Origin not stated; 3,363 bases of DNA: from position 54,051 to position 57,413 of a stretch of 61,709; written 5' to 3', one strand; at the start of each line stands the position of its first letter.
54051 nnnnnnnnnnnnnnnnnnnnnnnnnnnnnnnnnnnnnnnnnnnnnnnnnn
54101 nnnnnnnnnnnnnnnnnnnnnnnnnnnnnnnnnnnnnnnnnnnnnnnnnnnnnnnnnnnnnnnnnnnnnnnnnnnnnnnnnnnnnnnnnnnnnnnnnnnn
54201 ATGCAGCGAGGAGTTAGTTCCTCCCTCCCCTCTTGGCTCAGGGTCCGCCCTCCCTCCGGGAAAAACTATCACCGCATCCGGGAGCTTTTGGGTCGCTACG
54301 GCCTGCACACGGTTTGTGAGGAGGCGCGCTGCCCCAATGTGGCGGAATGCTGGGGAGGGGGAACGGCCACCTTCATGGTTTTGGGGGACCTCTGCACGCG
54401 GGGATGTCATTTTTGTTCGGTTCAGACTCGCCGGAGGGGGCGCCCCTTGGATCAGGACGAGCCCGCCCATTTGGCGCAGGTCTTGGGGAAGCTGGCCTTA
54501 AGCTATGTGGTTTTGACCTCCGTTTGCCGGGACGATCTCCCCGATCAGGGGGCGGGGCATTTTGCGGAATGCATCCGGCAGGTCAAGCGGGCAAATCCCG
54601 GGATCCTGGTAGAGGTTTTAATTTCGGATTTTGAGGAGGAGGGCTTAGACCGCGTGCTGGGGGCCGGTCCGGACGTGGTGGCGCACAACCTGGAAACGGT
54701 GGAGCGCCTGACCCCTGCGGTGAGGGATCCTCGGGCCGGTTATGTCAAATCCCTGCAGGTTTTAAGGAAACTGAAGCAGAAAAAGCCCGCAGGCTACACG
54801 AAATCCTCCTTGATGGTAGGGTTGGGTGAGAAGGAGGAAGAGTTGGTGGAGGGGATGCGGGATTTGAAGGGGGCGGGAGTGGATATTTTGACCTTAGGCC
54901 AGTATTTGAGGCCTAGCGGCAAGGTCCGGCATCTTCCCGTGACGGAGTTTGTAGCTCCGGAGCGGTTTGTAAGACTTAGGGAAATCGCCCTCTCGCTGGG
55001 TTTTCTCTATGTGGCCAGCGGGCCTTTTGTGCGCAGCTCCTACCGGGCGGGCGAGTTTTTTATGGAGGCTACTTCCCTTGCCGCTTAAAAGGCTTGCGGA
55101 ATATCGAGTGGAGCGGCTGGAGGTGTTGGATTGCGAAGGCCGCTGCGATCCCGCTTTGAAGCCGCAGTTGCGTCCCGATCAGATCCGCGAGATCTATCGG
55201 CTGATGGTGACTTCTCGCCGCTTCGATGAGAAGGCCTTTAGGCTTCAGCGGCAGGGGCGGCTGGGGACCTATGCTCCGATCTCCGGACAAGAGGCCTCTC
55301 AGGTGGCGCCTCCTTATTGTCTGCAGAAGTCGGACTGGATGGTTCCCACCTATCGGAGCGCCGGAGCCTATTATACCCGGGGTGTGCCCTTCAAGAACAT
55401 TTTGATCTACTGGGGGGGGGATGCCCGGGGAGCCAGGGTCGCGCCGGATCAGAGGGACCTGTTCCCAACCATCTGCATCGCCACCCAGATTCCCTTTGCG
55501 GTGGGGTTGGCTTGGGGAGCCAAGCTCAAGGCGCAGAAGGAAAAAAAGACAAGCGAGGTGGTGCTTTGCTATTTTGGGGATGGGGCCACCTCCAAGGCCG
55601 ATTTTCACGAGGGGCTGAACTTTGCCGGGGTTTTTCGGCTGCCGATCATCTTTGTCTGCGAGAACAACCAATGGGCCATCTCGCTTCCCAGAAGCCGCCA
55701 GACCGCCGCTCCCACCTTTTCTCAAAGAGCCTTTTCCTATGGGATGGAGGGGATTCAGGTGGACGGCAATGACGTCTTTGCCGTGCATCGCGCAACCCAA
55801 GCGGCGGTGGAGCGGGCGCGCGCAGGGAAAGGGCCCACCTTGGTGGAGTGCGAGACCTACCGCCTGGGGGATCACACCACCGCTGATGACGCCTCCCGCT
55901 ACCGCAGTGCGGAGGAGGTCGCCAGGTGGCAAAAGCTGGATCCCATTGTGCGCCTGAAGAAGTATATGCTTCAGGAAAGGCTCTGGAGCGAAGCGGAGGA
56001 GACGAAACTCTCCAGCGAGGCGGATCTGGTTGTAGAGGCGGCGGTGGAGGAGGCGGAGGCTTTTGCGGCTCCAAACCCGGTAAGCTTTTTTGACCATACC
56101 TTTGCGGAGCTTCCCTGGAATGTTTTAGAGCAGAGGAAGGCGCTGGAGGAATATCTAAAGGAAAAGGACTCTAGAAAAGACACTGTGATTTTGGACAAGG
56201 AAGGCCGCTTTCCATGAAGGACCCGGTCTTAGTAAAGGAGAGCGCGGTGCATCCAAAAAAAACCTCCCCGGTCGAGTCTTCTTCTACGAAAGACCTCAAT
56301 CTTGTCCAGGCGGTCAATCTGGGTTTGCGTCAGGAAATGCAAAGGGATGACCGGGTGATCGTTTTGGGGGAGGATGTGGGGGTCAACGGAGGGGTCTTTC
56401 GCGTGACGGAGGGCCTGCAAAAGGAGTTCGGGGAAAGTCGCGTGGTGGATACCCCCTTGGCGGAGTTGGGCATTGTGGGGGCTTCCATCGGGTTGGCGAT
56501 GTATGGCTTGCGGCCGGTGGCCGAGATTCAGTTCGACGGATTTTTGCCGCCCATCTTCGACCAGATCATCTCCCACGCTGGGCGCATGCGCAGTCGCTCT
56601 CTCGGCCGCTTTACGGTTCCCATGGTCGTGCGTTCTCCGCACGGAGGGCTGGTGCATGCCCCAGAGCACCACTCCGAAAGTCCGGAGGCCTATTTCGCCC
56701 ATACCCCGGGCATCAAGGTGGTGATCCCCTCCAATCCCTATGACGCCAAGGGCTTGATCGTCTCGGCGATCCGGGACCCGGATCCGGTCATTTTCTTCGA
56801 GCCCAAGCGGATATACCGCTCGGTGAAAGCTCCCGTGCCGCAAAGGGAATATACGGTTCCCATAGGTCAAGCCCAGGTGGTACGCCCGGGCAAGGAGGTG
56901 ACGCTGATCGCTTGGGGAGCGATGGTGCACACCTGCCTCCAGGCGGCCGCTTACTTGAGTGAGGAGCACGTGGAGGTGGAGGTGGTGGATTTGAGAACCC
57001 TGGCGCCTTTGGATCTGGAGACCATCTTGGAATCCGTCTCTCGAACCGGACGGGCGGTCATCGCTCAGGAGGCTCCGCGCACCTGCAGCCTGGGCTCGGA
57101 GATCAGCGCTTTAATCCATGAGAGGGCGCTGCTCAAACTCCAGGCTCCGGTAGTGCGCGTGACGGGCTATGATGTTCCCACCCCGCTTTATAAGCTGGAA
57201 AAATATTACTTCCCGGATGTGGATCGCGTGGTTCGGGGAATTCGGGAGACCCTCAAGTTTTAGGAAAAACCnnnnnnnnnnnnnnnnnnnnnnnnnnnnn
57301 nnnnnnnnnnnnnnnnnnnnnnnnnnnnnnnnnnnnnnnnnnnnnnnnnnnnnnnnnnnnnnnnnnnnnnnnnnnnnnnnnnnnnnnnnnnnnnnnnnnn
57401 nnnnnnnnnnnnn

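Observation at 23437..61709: Family-1: a conserved hairpin-bearing mini-element, 9 copies, 7 of them inside intact protein-coding genes in three reading registers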

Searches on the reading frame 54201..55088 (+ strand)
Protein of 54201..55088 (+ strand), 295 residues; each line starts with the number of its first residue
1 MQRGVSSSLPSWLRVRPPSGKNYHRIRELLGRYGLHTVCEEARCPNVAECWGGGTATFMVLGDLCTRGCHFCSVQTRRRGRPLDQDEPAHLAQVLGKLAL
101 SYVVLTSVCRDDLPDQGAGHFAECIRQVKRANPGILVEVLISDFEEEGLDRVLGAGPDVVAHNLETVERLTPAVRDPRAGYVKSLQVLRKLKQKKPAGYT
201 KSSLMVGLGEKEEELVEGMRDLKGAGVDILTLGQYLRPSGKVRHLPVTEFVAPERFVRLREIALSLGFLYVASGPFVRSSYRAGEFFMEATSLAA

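Call 38: search_protein_families(library=pfam, proteins=[window:54201-55088:+])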
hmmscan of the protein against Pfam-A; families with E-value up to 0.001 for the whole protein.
window:54201-55088:+ (295 aa): 2 families
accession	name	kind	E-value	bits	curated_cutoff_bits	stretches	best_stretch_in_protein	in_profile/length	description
PF04055.27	Radical_SAM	-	1.6e-19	71.2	29.5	1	60-221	2-165/166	Radical SAM superfamily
PF16881.10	LIAS_N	-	2.9e-11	44.1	27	1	3-44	55-96/96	N-terminal domain of lipoyl synthase of Radical_SAM family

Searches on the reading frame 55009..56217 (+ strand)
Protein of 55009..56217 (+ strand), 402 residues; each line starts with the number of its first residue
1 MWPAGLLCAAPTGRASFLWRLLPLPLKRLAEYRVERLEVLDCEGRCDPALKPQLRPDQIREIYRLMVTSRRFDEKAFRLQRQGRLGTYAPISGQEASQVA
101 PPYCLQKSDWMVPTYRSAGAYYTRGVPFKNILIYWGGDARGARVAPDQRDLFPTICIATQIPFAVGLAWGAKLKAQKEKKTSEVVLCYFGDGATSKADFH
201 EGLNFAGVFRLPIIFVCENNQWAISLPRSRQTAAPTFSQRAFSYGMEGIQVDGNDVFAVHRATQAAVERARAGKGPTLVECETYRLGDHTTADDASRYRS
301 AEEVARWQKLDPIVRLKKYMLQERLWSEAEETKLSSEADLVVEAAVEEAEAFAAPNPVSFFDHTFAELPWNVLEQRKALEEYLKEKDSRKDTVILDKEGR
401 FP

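Call 38: search_protein_families(library=pfam, proteins=[window:55009-56217:+])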
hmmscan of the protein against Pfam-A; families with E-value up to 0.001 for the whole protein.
window:55009-56217:+ (402 aa): 2 families
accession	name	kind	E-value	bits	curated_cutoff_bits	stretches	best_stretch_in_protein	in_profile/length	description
PF00676.26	E1_dh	-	1.8e-83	280.4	22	1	63-356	1-298/300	Dehydrogenase E1 component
PF02775.26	TPP_enzyme_C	-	2.6e-06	27.8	21.9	1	162-281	31-151/151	Thiamine pyrophosphate enzyme, C-terminal TPP binding domain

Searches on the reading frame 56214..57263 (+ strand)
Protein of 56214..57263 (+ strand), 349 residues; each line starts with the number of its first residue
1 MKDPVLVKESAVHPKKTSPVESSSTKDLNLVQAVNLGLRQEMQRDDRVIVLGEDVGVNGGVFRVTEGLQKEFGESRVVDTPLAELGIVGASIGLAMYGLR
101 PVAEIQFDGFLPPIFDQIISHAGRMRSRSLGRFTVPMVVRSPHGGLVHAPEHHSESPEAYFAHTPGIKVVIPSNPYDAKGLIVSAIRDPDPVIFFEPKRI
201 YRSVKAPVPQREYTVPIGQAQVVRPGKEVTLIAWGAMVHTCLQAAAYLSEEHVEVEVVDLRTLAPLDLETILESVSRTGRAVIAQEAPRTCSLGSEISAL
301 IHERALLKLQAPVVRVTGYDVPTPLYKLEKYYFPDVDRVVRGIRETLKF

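Call 38: search_protein_families(library=pfam, proteins=[window:56214-57263:+])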
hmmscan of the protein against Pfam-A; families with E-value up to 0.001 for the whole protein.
window:56214-57263:+ (349 aa): 3 families
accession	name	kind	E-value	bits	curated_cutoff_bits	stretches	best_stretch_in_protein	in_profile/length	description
PF02779.29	Transket_pyr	-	1.8e-43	148.6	27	1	29-202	4-173/174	Transketolase, pyrimidine binding domain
PF02780.25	Transketolase_C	-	2.6e-39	134.4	25.9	1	218-339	1-124/124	Transketolase, C-terminal domain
PF22613.1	Transketolase_C_1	-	0.00027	21.6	27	0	227-260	12-45/113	Transketolase-like TK C-terminal domain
